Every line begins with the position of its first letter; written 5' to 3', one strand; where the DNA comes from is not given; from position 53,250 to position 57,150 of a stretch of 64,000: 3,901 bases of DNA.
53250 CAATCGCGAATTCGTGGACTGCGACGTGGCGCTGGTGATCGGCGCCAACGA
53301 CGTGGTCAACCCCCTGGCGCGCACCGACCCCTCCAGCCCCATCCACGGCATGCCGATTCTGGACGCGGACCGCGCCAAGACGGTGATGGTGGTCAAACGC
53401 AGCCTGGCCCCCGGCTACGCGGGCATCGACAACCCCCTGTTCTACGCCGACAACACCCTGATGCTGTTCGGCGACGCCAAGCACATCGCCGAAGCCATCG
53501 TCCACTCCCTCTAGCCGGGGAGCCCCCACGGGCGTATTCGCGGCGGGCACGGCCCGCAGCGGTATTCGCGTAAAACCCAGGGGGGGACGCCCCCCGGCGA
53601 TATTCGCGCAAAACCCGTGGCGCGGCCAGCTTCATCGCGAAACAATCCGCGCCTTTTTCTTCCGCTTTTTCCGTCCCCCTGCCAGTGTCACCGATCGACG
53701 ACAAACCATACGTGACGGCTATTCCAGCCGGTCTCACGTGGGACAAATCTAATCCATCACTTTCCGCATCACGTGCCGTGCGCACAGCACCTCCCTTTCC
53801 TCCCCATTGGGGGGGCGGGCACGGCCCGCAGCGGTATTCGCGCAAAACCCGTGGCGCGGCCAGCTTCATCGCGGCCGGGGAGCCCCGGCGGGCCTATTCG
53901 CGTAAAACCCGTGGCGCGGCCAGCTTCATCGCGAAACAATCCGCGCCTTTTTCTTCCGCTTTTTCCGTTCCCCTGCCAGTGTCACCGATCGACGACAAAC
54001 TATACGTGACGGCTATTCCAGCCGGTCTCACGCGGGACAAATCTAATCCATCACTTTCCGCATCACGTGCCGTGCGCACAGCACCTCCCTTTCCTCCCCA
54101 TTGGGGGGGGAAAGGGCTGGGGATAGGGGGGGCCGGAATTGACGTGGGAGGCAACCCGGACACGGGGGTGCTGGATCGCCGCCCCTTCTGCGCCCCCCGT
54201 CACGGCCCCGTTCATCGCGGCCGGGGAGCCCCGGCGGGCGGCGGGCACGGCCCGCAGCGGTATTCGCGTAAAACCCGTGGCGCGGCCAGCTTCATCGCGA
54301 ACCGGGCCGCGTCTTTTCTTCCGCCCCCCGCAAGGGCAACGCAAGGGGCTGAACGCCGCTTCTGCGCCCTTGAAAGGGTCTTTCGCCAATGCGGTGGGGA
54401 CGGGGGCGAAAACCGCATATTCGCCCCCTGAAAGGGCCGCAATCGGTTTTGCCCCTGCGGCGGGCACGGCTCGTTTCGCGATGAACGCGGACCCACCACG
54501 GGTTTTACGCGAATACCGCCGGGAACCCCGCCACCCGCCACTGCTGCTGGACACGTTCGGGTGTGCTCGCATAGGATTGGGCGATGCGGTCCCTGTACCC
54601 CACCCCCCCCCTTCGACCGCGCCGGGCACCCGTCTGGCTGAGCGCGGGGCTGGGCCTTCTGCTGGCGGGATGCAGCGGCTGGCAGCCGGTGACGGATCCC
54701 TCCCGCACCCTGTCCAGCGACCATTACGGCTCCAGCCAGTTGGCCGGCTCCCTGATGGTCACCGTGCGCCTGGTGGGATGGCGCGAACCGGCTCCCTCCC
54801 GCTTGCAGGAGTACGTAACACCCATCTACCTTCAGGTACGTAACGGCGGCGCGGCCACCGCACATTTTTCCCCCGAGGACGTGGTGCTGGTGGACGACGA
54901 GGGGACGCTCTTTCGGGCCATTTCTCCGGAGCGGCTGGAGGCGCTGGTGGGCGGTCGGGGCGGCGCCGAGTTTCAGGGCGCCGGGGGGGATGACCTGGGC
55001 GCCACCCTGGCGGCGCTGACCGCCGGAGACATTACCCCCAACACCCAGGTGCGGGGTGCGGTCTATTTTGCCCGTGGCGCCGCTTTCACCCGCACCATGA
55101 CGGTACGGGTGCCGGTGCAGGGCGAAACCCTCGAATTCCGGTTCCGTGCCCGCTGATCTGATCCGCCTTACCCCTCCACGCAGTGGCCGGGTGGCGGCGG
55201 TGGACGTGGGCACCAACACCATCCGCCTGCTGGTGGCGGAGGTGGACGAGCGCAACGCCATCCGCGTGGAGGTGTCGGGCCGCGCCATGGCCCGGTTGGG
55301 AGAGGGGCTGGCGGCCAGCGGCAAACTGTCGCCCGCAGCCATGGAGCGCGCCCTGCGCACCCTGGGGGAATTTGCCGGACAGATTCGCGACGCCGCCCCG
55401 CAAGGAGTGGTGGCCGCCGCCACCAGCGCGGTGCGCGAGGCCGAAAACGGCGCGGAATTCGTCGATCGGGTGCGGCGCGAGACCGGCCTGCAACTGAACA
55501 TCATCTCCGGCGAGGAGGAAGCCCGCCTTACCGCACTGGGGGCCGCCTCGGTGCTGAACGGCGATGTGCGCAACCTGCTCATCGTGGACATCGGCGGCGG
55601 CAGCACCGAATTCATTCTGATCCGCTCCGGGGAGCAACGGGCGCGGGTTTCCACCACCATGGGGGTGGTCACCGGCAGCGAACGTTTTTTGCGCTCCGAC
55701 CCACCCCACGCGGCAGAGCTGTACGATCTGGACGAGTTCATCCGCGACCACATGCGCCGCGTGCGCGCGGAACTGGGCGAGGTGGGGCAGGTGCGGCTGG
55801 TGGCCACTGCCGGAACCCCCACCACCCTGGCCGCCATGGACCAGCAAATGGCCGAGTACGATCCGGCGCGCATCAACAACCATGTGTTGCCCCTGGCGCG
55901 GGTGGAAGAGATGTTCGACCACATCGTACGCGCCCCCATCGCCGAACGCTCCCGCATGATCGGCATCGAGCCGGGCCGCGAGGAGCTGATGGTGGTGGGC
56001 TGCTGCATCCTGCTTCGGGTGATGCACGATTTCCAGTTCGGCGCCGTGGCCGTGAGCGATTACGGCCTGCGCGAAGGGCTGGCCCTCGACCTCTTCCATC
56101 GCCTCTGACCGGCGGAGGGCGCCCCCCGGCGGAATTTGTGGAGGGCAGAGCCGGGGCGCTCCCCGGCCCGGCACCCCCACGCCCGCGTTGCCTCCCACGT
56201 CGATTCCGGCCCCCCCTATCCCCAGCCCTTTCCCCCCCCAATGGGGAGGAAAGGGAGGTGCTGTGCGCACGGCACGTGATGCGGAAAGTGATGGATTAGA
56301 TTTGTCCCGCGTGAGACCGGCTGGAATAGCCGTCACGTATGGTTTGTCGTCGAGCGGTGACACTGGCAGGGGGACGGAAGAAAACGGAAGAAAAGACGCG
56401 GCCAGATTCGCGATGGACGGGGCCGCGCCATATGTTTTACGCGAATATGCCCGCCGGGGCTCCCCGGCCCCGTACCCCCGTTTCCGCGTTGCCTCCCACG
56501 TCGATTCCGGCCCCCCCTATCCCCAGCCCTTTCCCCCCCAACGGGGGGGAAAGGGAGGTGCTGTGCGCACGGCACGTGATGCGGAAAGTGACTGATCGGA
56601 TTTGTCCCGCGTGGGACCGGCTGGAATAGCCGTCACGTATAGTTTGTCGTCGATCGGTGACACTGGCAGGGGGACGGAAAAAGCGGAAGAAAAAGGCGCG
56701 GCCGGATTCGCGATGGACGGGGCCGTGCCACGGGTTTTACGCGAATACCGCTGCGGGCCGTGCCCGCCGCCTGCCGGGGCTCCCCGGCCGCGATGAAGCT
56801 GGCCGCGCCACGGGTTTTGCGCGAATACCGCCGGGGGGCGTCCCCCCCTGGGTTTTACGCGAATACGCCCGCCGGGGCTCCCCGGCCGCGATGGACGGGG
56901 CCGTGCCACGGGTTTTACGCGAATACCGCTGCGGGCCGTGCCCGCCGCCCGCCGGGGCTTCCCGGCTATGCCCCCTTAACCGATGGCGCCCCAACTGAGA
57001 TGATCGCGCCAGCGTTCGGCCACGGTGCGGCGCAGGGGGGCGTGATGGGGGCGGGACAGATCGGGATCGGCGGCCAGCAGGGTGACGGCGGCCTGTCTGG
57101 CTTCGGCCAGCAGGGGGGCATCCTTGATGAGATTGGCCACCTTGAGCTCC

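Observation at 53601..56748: A conserved ~110-bp hairpin-rich core embedded four times in REP-like scaffolding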

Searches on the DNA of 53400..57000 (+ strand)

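Call 14: search_rna_families(source=window, start=53400, end=57000, threshold=evalue, max_evalue=10)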
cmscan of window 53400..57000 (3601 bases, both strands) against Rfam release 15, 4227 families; matches with E-value up to 10: 6.
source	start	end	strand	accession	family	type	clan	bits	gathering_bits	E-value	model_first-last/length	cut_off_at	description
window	53510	53586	-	RF02803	PyrR205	Gene; snRNA; snoRNA; HACA-box;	-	20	35.6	0.48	1-61/61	no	Pyrobaculum sRNA 205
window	56527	56555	-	RF03960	mir-6644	Gene; miRNA;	-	18.3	82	3.1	19-47/67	no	mir-6644 microRNA precursor family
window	56521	56563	-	RF00767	mir-150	Gene; miRNA;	-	17.4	55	5.7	1-82/82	no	mir-150 microRNA precursor family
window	56526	56556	+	RF03849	MIR1219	Gene; miRNA;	-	17.2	79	7.7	1-82/82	no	MIR1219 microRNA precursor family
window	56769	56799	+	RF01330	CRISPR-DR16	Gene; CRISPR;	-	16.4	35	5.4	1-37/37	no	CRISPR RNA direct repeat element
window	54853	54907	-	RF01973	H19_2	Gene; lncRNA;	-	14.9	50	1.9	1-69/69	no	H19 conserved region 2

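Call 38: search_dna_similar(query=window:53895-54175:+, collection=plasmids, mode=distant, max_evalue=0.01, max_rows=10)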
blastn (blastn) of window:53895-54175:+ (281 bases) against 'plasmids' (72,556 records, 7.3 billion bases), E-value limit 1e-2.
No match.

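Call 39: search_dna_similar(query=window:53895-54175:+, collection=phages, mode=distant, max_evalue=0.01, max_rows=10)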
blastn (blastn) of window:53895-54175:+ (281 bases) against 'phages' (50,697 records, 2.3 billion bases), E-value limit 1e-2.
No match.

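Call 49: build_rna_model(alignment_id=A3)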
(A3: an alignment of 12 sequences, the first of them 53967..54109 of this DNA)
Model R1 built from alignment A3 (12 sequences, 143 columns); structure: RNAalifold consensus.
model positions 143; base pairs 36; branch points 3; effective number of sequences 0.83; information 0.589 bits per position. Calibrated on 0.2 Mb of random sequence (short: E-values are rough).
structure used (alignment columns):
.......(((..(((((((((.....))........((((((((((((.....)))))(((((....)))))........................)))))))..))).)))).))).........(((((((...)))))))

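Call 50: search_with_rna_model(model_id=R1, sources=[window, L001, L002, L003, L004, L006, L007, L008, L009, L010, L011, L012, L013, L015, L017, L018, L019], max_evalue=10)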
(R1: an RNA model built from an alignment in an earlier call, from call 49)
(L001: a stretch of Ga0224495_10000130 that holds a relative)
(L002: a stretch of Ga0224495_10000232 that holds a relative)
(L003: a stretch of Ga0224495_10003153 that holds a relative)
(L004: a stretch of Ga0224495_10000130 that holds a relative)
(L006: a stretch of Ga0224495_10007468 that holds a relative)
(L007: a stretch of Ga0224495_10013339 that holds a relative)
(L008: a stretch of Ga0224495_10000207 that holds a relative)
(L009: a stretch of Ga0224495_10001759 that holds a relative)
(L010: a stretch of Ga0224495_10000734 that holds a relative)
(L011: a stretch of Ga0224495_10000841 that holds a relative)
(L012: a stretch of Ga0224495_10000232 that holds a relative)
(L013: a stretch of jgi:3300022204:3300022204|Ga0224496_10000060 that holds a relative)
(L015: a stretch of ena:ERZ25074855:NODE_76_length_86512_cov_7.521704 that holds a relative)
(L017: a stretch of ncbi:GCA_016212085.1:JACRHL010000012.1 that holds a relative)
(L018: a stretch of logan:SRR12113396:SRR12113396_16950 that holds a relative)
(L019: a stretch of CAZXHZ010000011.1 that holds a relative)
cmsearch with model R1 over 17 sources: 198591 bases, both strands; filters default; matches with E-value up to 10: 33.
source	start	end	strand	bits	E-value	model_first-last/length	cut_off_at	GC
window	56533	56675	-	183.7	8.4e-39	1-143/143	no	0.63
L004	5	147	-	183.3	1e-38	1-143/143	no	0.63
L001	4437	4579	-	182.1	1.9e-38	1-143/143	no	0.62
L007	3839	3981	+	181.6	2.5e-38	1-143/143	no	0.59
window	53967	54109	+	181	3.4e-38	1-143/143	no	0.59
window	56233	56375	-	180.2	5e-38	1-143/143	no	0.61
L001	4085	4227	-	180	5.4e-38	1-143/143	no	0.62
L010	6648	6790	-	179.9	5.7e-38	1-143/143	no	0.62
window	53673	53815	+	179.8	6.2e-38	1-143/143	no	0.59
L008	1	142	+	176.5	3.3e-37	2-143/143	5'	0.63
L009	1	142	+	175.9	4.4e-37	2-143/143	5'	0.63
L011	9810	9952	+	172.9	2.1e-36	1-143/143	no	0.64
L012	1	107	-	121.5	5.1e-25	1-107/143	3'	0.58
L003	10184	10284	+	117.8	3.5e-24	1-101/143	3'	0.59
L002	13042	13118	+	84.4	8.6e-17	1-77/143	3'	0.57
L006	1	69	-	75.9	6.9e-15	1-69/143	3'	0.62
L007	1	69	-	75.9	6.9e-15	1-69/143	3'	0.62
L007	4133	4187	+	57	1e-10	1-55/143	3'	0.55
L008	126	165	-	20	0.017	1-143/143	no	0.77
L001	4062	4101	+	17.7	0.053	1-143/143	no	0.73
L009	126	165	-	15.6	0.16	1-143/143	no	0.75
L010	6625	6664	+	15.6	0.16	1-143/143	no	0.75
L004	1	21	+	15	0.21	123-143/143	5'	0.67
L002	2697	2786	-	9.9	2.9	1-143/143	no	0.67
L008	5099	5140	-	9.6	3.4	1-143/143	no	0.81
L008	1212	1341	-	7.6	9.1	1-143/143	no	0.62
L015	6507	6557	+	7.6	9.5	1-143/143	no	0.73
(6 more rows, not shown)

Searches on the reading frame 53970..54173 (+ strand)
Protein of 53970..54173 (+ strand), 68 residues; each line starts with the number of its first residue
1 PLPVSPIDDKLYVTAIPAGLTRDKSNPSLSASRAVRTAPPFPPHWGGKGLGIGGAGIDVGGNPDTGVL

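Call 25: find_homologous_proteins(query=window:53970-54173:+, max_evalue=0.001)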
Query seq(68 aa): 1 candidates shared short words with the query, none scored E <= 0.001.

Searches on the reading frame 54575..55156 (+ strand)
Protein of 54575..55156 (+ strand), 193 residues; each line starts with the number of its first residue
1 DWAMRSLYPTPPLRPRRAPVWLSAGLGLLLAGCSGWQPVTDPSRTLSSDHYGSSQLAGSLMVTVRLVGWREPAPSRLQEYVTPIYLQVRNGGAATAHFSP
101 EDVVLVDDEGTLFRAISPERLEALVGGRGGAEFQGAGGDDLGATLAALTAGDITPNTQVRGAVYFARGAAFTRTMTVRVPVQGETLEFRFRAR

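Call 51: search_protein_families(library=pfam, proteins=[window:54575-55156:+], max_evalue=0.00001)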
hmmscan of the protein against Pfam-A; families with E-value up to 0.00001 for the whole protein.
window:54575-55156:+ (193 aa): 0 families
